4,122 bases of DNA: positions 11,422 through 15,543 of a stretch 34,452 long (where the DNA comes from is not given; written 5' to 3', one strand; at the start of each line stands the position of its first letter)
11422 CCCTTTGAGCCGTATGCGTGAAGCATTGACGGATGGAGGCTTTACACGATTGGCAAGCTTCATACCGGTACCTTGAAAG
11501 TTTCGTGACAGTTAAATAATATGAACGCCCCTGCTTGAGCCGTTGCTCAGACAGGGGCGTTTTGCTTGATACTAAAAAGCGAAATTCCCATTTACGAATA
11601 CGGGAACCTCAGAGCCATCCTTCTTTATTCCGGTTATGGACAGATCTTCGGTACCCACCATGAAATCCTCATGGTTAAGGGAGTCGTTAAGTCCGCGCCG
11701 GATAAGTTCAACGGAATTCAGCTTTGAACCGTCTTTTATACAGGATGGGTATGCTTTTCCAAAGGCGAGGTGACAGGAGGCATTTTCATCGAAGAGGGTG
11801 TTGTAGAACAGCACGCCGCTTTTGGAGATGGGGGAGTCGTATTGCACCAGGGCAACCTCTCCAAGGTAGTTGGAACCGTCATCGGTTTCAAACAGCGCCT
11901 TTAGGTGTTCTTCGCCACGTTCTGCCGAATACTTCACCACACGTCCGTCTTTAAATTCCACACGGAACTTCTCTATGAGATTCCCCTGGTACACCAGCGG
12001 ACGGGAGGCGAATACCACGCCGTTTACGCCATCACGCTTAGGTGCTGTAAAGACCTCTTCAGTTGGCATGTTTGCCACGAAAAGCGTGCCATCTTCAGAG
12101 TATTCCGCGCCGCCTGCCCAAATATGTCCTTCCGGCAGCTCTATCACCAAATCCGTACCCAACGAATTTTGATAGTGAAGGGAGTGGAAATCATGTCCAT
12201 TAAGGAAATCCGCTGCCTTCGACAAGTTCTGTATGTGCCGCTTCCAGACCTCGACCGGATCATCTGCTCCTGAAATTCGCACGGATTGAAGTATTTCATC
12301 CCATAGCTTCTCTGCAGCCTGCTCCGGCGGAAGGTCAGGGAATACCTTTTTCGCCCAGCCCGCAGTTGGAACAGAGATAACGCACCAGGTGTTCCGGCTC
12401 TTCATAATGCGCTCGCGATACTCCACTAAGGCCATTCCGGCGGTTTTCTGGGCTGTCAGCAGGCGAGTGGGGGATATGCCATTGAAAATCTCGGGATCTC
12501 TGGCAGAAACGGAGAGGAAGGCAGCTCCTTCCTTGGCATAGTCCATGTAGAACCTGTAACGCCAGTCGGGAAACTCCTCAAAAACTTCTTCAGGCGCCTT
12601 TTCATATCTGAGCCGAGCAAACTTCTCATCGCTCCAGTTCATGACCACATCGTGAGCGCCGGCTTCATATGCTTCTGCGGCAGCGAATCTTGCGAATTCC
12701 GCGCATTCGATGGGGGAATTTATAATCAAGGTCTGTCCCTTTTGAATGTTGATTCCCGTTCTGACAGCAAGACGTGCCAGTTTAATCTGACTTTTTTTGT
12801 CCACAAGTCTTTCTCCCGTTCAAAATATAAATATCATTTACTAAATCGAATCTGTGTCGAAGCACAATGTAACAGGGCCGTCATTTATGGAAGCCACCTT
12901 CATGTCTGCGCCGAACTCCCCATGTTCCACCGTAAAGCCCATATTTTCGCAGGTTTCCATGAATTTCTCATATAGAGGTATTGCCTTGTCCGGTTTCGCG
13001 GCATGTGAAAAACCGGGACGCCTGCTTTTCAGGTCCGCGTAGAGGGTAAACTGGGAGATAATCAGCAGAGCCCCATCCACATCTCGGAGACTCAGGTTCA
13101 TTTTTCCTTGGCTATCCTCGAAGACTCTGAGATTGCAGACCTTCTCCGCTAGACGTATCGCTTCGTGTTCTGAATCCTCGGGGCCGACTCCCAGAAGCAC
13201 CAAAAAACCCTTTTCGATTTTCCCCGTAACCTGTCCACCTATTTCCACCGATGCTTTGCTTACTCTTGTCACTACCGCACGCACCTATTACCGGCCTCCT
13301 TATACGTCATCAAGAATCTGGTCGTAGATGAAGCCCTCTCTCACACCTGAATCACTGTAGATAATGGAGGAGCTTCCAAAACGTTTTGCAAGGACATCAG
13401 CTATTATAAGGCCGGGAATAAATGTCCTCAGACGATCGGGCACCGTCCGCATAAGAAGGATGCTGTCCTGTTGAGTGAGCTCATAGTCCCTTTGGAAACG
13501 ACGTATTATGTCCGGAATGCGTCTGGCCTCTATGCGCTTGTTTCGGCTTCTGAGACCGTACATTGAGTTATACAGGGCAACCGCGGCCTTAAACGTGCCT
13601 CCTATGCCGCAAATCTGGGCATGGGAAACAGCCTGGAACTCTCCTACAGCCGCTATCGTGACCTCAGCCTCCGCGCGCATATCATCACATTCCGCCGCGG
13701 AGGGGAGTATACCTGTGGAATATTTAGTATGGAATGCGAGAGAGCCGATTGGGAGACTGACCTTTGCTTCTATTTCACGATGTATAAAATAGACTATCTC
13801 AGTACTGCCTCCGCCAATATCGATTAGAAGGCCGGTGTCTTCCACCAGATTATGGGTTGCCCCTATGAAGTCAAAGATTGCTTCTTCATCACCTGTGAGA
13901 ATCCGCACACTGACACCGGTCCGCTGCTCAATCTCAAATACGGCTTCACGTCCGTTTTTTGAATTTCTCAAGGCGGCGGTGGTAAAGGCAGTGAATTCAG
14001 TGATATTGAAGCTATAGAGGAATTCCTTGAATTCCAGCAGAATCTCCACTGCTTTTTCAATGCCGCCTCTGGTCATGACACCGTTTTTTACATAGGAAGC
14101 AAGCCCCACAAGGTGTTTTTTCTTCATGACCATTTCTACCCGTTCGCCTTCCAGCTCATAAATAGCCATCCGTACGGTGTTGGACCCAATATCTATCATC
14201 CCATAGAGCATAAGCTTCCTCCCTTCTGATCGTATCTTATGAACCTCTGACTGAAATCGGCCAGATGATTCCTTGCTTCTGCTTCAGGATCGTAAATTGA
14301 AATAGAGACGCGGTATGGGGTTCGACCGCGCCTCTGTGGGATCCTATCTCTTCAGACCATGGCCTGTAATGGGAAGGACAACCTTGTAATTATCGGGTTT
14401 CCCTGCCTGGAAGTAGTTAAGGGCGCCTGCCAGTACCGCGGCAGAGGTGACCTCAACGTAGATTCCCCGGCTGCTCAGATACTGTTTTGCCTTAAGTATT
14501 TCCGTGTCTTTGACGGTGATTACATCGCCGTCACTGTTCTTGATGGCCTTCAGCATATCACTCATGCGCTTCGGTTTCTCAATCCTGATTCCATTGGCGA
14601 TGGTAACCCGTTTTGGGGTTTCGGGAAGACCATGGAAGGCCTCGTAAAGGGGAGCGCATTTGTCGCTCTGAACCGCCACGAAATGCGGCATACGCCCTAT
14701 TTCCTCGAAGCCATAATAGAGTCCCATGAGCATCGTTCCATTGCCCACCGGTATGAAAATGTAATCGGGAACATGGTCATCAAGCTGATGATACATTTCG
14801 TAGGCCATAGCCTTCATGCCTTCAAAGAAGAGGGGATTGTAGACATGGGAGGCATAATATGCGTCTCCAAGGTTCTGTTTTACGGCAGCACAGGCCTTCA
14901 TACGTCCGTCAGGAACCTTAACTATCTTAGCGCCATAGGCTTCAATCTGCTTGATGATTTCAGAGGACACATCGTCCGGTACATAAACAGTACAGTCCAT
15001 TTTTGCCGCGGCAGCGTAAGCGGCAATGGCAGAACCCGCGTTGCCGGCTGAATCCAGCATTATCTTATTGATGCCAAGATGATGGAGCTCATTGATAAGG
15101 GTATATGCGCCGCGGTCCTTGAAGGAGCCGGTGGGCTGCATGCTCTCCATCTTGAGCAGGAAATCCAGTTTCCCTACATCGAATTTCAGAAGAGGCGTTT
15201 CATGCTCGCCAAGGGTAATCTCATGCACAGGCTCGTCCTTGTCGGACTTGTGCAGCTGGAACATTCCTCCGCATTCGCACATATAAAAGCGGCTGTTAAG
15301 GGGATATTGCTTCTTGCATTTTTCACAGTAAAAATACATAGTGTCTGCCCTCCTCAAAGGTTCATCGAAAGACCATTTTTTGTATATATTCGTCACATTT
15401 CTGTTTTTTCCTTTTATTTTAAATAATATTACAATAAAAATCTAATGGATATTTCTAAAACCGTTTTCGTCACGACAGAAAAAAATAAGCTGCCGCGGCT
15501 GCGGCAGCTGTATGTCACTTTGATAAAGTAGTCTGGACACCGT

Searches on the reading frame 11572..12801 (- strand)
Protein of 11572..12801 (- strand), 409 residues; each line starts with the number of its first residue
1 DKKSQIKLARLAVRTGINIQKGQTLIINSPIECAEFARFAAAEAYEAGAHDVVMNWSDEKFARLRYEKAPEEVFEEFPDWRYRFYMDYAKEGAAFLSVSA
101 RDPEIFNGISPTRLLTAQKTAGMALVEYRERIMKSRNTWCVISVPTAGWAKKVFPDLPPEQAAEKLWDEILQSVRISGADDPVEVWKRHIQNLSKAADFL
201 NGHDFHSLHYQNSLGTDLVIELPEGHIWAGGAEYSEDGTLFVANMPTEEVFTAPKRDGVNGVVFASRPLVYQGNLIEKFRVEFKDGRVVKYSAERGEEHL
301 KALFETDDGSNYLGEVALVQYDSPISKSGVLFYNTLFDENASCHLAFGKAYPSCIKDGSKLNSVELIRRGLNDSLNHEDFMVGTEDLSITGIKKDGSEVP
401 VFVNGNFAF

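Call 26: search_protein_families(library=pfam, proteins=[window:11572-12801:-], max_evalue=0.001)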
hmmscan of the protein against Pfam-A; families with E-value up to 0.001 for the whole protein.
window:11572-12801:- (409 aa): 1 family
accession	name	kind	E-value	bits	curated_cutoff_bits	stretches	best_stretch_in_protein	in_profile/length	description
PF02073.20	Peptidase_M29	-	1.1e-167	558.5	27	1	4-407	4-406/406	Thermophilic metalloprotease (M29)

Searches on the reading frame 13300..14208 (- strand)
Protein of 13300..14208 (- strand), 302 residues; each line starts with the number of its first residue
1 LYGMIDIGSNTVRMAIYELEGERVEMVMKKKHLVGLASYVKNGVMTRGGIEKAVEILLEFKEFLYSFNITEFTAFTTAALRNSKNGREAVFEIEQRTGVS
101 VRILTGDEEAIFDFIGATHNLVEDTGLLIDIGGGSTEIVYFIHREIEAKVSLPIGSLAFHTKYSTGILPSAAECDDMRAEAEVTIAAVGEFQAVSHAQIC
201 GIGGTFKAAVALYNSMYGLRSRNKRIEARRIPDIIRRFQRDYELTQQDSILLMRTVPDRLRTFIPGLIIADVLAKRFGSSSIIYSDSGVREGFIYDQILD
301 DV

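Call 26: search_protein_families(library=pfam, proteins=[window:13300-14208:-], max_evalue=0.001)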
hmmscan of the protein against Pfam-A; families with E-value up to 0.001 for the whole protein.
window:13300-14208:- (302 aa): 3 families
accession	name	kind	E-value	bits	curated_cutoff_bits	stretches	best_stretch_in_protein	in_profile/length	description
PF02541.22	Ppx-GppA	-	2e-42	146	27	1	20-299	6-283/285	Ppx/GppA phosphatase family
PF14450.12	FtsA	-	0.00014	22.6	31.8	0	128-173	2-47/127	Cell division protein FtsA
PF06723.19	MreB_Mbl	-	0.00053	19.4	27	1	24-155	47-176/327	MreB/Mbl protein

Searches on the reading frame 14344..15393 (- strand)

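Call 26: search_protein_families(library=pfam, proteins=[window:14344-15393:-], max_evalue=0.001)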
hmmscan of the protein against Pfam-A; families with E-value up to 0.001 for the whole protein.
window:14344-15393:- (349 aa): 1 family
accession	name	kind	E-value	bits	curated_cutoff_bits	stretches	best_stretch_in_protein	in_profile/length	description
PF00291.31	PALP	-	2.1e-71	241.1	35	1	59-344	1-295/295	Pyridoxal-phosphate dependent enzyme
